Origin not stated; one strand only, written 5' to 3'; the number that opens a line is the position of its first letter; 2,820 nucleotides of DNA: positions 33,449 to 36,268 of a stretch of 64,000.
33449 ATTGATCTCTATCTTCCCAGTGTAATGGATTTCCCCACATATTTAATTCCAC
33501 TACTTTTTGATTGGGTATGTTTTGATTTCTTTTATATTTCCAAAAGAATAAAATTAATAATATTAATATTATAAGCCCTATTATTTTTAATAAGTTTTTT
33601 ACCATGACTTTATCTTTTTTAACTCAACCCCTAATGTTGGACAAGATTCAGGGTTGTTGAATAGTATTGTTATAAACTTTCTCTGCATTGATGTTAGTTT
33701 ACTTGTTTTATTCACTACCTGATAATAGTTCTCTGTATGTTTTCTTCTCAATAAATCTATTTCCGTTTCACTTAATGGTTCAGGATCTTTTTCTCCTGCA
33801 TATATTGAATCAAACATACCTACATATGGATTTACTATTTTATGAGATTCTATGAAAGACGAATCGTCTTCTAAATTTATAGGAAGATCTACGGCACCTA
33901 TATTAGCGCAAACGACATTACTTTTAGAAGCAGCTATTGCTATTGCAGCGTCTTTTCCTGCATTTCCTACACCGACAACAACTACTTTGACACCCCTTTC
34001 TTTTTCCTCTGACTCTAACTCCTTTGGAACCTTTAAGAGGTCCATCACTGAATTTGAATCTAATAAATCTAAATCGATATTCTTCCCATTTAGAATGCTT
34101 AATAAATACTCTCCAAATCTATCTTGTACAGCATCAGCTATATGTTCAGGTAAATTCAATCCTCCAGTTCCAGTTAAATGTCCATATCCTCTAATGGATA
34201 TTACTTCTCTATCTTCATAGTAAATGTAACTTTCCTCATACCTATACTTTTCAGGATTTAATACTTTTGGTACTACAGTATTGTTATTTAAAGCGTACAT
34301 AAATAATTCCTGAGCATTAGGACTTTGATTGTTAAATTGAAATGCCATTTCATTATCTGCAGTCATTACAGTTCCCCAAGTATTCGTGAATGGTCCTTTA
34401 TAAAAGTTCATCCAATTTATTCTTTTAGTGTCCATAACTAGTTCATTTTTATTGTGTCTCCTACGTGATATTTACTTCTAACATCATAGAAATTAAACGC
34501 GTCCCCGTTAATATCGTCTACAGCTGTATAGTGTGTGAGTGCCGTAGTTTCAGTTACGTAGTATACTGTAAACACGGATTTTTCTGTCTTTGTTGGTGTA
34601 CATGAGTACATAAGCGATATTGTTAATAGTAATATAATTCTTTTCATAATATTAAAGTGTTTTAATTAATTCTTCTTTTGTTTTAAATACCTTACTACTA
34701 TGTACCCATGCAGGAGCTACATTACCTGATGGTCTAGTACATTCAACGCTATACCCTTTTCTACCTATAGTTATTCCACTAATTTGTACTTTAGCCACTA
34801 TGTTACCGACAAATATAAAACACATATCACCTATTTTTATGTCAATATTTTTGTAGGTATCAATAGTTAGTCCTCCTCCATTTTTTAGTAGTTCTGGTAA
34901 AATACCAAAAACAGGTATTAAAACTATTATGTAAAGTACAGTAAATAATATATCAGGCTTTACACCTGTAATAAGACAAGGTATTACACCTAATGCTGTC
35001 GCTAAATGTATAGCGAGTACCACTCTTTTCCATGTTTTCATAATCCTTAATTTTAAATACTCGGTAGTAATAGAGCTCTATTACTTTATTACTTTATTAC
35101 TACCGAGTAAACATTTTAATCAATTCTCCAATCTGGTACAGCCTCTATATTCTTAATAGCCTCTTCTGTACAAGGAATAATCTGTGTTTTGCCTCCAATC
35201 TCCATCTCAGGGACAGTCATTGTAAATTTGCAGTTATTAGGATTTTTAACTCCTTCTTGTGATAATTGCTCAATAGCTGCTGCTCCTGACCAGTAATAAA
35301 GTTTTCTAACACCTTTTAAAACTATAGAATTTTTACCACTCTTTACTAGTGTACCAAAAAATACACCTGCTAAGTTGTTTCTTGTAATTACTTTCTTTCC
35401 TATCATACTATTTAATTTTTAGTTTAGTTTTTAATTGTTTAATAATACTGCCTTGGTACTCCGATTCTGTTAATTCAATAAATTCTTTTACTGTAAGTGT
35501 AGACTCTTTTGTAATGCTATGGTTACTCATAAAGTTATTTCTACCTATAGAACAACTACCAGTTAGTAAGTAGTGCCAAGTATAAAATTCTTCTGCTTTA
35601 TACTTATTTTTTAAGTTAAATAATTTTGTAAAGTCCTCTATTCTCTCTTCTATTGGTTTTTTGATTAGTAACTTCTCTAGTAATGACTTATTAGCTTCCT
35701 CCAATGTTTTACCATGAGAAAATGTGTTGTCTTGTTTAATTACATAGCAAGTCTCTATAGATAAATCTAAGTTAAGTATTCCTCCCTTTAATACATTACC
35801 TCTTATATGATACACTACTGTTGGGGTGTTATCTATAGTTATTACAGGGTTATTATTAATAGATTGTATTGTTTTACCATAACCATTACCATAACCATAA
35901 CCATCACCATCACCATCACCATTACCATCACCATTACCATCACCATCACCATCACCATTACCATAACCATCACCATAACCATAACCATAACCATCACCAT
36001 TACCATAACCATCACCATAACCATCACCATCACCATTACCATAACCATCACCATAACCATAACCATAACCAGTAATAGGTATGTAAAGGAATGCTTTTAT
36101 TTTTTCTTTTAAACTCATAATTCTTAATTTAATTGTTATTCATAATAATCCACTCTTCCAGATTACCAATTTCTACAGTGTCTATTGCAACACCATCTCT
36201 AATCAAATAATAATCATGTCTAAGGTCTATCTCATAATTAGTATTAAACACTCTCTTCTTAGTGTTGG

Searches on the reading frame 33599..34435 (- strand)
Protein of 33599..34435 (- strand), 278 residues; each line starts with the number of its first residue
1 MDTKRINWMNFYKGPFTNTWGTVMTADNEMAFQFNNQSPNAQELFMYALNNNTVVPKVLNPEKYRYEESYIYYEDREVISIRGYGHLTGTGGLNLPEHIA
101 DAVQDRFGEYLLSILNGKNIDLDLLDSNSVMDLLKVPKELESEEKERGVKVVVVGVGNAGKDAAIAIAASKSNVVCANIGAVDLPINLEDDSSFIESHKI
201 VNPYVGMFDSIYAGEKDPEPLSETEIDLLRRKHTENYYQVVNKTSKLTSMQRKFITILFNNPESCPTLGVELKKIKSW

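Call 35: search_protein_families(library=phrogs, proteins=[window:33599-34435:-], max_evalue=0.00001)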
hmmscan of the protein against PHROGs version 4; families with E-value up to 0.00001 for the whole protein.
window:33599-34435:- (278 aa): 1 family
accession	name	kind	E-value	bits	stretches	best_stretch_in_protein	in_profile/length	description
phrog_12467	-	unknown function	7.6e-12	46.1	1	7-113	2-112/116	-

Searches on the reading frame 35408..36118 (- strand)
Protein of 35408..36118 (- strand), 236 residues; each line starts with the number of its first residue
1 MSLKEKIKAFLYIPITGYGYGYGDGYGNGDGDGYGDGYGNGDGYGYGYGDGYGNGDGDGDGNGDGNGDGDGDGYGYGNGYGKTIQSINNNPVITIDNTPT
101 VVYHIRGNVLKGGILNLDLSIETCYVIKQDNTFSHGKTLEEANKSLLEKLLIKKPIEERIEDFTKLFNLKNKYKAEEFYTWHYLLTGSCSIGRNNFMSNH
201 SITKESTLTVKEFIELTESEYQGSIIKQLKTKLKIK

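Call 24: search_protein_families(library=phrogs, proteins=[window:35408-36118:-], max_evalue=0.001)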
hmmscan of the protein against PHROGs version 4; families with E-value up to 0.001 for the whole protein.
window:35408-36118:- (236 aa): 1 family
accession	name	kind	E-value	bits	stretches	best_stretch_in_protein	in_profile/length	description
phrog_18306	-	unknown function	0.0002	22.2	1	17-98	65-148/242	-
